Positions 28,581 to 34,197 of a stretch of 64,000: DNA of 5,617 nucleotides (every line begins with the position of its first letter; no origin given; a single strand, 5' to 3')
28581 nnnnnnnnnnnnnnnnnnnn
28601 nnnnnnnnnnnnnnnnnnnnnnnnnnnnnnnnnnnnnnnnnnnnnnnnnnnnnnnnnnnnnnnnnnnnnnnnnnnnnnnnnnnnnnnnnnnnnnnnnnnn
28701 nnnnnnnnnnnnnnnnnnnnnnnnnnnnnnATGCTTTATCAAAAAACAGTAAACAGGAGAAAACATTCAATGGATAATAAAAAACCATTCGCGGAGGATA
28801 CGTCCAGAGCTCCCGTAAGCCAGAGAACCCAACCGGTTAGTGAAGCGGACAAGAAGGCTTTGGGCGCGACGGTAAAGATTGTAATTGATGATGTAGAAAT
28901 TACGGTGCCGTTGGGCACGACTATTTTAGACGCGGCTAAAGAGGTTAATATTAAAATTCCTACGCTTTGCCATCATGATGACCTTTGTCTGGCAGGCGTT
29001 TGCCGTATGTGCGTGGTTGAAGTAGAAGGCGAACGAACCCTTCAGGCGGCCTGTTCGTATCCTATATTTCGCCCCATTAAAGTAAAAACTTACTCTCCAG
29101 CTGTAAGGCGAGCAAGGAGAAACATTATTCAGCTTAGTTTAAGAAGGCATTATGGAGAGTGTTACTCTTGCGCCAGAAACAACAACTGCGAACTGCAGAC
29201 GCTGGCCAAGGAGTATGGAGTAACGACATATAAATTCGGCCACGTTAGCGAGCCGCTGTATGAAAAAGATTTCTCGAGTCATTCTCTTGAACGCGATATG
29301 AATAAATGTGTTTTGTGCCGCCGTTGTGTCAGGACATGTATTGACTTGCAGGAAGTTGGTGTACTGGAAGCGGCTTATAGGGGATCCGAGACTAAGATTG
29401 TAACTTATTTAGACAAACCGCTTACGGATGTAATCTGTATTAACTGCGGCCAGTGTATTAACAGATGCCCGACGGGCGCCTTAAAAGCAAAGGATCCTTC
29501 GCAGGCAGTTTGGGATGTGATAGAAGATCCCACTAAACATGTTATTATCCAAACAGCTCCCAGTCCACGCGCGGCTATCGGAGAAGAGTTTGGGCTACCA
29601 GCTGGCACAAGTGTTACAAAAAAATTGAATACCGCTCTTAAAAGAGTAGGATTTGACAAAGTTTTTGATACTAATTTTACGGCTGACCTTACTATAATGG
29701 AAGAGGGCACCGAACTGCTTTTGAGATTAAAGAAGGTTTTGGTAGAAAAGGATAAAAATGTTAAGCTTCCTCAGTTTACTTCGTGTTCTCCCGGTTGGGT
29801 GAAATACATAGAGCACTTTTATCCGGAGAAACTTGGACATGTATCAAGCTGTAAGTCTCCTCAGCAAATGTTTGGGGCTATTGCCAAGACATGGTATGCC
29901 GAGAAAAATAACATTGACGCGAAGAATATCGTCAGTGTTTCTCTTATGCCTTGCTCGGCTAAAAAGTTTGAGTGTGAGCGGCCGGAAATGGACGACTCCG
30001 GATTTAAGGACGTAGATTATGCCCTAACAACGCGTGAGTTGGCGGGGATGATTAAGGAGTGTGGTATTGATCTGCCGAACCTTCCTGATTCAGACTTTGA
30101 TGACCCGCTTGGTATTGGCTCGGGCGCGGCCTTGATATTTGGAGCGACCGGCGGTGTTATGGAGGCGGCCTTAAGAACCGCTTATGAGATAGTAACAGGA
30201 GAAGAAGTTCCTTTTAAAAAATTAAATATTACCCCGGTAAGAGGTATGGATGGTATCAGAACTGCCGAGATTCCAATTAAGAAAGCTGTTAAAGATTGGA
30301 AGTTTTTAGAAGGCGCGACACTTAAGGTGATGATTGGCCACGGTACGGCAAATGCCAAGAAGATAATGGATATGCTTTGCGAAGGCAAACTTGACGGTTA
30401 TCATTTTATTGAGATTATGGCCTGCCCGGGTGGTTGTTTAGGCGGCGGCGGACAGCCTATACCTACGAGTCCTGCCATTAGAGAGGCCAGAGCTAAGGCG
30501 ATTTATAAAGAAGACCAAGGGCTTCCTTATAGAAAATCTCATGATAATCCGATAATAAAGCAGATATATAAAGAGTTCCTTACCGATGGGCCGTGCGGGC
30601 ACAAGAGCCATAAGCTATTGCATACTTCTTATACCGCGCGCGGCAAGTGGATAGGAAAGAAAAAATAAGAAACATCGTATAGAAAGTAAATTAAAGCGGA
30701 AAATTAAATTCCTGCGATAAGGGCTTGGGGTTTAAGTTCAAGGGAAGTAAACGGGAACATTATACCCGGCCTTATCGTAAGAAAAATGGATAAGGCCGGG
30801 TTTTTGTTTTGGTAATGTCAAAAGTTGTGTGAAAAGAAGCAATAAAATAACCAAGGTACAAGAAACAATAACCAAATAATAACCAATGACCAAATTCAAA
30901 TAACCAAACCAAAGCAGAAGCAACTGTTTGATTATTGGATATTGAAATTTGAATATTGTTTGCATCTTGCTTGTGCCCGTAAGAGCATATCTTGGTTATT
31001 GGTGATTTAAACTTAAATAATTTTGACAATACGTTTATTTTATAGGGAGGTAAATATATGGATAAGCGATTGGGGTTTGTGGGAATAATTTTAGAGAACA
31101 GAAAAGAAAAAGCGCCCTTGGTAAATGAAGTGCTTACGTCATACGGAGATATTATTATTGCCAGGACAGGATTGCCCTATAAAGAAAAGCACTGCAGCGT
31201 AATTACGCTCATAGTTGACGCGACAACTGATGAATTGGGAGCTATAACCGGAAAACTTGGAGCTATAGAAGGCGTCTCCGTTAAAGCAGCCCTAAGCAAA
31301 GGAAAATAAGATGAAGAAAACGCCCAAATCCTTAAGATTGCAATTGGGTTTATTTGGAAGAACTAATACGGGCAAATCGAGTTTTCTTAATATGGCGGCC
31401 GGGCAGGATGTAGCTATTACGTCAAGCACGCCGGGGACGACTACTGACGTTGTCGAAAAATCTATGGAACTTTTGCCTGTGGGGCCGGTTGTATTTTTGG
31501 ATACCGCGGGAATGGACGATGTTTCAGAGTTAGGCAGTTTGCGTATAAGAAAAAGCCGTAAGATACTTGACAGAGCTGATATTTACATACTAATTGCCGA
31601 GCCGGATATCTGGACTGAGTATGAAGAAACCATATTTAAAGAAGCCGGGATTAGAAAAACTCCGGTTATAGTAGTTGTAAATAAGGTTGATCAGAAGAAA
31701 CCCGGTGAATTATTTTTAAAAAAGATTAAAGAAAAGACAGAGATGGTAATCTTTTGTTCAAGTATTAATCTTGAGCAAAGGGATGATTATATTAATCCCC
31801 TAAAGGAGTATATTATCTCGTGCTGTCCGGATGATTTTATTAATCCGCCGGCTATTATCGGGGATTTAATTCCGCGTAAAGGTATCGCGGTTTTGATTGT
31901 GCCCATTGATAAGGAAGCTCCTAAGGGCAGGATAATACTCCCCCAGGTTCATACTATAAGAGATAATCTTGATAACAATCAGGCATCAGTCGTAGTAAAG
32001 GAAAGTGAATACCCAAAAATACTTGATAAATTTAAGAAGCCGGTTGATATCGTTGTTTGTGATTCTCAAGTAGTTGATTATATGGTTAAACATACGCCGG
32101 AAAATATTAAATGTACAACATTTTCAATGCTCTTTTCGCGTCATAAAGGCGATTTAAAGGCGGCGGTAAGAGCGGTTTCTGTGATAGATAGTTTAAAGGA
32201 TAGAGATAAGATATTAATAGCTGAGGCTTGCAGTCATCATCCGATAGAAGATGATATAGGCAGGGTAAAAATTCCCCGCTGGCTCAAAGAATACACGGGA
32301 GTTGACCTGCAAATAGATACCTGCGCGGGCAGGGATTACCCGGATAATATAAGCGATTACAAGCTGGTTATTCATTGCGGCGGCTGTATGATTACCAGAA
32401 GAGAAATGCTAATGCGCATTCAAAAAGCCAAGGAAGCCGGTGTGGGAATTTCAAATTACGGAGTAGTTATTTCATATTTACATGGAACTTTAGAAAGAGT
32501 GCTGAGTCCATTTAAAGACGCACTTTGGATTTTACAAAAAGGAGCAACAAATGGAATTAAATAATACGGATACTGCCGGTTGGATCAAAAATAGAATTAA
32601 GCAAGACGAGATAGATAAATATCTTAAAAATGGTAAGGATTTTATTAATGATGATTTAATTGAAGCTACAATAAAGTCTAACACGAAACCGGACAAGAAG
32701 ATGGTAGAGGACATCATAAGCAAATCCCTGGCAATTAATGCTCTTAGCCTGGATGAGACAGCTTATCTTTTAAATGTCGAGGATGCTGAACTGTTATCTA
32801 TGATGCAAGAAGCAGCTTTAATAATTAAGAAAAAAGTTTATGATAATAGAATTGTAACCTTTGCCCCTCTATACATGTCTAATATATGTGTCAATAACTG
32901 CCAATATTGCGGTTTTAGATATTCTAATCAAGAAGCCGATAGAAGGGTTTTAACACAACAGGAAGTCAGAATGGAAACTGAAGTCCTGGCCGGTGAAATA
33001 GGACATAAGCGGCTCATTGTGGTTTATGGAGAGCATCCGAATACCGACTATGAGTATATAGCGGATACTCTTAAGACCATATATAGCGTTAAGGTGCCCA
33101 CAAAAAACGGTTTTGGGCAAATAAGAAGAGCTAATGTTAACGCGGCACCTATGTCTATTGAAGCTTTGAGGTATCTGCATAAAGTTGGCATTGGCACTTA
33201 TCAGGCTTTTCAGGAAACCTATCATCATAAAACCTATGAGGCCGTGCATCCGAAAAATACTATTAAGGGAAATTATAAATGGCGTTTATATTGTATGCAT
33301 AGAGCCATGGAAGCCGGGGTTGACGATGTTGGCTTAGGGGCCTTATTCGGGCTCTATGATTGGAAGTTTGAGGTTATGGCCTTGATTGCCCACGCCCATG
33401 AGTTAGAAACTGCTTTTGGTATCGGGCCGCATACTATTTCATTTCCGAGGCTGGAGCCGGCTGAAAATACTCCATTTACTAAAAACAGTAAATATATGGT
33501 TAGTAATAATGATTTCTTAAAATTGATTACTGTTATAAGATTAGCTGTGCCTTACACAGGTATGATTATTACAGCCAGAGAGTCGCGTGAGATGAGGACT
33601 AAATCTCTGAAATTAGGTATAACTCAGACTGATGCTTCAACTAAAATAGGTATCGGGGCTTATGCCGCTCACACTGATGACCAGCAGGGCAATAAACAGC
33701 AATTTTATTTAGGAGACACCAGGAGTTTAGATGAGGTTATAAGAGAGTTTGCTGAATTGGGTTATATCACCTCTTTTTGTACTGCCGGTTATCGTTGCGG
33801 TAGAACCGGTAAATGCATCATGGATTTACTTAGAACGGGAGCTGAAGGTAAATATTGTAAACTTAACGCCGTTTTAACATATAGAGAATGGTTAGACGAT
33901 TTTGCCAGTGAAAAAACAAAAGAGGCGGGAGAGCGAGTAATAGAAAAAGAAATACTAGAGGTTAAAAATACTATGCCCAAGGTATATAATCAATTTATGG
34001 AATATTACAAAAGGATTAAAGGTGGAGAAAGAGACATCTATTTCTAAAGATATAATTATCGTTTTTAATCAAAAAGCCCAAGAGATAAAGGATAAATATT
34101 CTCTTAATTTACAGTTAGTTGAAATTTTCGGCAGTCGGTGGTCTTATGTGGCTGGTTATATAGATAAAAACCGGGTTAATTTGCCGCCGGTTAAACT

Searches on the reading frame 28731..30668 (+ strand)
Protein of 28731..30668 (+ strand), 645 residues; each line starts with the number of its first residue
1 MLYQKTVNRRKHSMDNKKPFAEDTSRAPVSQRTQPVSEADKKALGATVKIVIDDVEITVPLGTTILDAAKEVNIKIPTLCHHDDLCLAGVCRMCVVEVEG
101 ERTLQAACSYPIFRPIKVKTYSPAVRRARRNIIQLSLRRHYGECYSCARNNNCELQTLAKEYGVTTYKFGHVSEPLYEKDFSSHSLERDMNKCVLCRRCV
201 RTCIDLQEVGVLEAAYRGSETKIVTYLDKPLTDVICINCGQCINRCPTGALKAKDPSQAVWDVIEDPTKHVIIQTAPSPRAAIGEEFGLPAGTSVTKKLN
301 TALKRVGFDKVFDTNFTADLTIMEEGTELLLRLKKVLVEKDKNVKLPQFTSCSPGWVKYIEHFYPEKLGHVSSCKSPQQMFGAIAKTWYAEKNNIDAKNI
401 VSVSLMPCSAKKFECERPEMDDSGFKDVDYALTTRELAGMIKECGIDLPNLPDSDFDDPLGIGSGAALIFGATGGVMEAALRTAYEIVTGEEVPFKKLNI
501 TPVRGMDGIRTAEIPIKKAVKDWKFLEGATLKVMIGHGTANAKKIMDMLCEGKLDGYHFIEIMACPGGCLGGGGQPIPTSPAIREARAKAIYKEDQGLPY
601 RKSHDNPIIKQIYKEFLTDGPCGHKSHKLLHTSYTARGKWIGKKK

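Call 9: search_protein_families(library=pfam, proteins=[window:28731-30668:+], max_evalue=0.01)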
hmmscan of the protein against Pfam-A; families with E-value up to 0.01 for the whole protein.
window:28731-30668:+ (645 aa): 14 families
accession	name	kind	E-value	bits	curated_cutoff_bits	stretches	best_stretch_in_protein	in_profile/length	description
PF02906.19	Fe_hyd_lg_C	-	4.6e-88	295.4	22.1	1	269-573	1-245/245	Iron only hydrogenase large subunit, C-terminal domain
PF02256.22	Fe_hyd_SSU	-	1.1e-23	83.5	24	1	583-637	3-56/56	Iron hydrogenase small subunit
PF13510.11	Fer2_4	-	1.7e-18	66.9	22.8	1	46-121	2-80/82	2Fe-2S iron-sulfur cluster binding domain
PF10588.14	NADH-G_4Fe-4S_3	-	1e-12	47.8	27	1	129-166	1-38/40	NADH-ubiquinone oxidoreductase-G iron-sulfur binding region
PF22117.2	Fer4_Nqo3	-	3.2e-10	40.5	27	1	187-251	5-66/67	NADH-quinone oxidoreductase subunit 3, ferredoxin-like domain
PF12838.12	Fer4_7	-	1.3e-07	32.4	27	1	192-250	1-52/52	4Fe-4S dicluster domain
PF00111.32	Fer2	-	1.5e-07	31.7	21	1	54-101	7-50/77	2Fe-2S iron-sulfur cluster binding domain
PF13187.11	Fer4_9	-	2.7e-05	24.6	27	1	192-250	1-51/52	4Fe-4S dicluster domain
PF13484.11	Fer4_16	-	0.00028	22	30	1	236-255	2-21/66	4Fe-4S double cluster binding domain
PF00037.32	Fer4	-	0.00028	21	21.1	1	236-252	8-24/24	4Fe-4S binding domain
PF12837.12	Fer4_6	-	0.00072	19.8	25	1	187-204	3-20/24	4Fe-4S binding domain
PF13237.11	Fer4_10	-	0.0016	18.7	25.5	1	234-254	7-29/53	4Fe-4S dicluster domain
PF13085.11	Fer2_3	-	0.0054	17.2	27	1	52-111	18-75/107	2Fe-2S iron-sulfur cluster binding domain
PF14697.11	Fer4_21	-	0.0096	16.5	35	0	235-254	7-26/59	4Fe-4S dicluster domain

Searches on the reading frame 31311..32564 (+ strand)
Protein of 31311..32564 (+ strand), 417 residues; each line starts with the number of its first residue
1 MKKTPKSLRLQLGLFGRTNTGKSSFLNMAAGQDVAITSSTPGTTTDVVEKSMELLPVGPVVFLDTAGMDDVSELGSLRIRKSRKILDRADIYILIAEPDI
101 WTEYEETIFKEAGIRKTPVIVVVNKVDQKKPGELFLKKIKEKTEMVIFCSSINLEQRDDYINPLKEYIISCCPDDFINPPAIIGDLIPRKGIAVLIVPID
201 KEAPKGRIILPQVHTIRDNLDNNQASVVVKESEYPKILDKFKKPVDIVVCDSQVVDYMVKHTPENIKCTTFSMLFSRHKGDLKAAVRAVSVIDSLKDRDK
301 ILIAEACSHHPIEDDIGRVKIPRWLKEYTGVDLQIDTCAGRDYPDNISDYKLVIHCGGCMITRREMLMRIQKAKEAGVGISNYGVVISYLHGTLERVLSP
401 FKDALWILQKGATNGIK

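Call 75: search_protein_families(library=pfam, proteins=[window:31311-32564:+], max_evalue=0.0001)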
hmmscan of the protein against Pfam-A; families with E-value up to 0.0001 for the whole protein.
window:31311-32564:+ (417 aa): 4 families
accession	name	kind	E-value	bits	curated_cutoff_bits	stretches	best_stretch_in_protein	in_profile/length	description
PF18133.7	HydF_tetramer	-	4e-47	159.3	22.6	1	285-400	3-118/118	Hydrogen maturase F tetramerization domain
PF18128.7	HydF_dimer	-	2.8e-37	127.2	23.4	1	182-280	1-99/99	Hydrogen maturase F dimerization domain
PF01926.29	MMR_HSR1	-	1.7e-17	64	21.9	1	12-125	2-113/113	50S ribosome-binding GTPase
PF00350.29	Dynamin_N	-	1e-05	26.1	27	0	14-45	3-34/168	Dynamin family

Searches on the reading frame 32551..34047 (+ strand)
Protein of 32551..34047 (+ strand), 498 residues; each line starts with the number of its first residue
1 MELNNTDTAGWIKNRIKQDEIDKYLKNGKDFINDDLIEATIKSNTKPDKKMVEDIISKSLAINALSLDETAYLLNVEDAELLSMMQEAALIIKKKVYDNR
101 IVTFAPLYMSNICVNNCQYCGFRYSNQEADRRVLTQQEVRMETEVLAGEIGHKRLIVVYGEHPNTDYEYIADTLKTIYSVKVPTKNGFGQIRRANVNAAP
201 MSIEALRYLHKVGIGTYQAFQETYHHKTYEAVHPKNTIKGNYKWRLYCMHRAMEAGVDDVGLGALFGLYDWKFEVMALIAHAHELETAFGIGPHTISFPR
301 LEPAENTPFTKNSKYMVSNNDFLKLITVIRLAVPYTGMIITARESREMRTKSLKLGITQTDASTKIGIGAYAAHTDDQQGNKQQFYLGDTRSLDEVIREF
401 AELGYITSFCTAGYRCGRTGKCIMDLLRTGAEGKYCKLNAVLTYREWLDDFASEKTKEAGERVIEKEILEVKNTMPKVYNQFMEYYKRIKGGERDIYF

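Call 75: search_protein_families(library=pfam, proteins=[window:32551-34047:+], max_evalue=0.0001)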
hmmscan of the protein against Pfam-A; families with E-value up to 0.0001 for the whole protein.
window:32551-34047:+ (498 aa): 2 families
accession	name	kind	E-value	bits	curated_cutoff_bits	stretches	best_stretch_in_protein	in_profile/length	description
PF06968.18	BATS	-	2e-18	66.8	22.2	1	297-405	1-87/88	Biotin and Thiamin Synthesis associated domain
PF04055.27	Radical_SAM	-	9.1e-14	52.4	29.5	1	108-265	2-148/166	Radical SAM superfamily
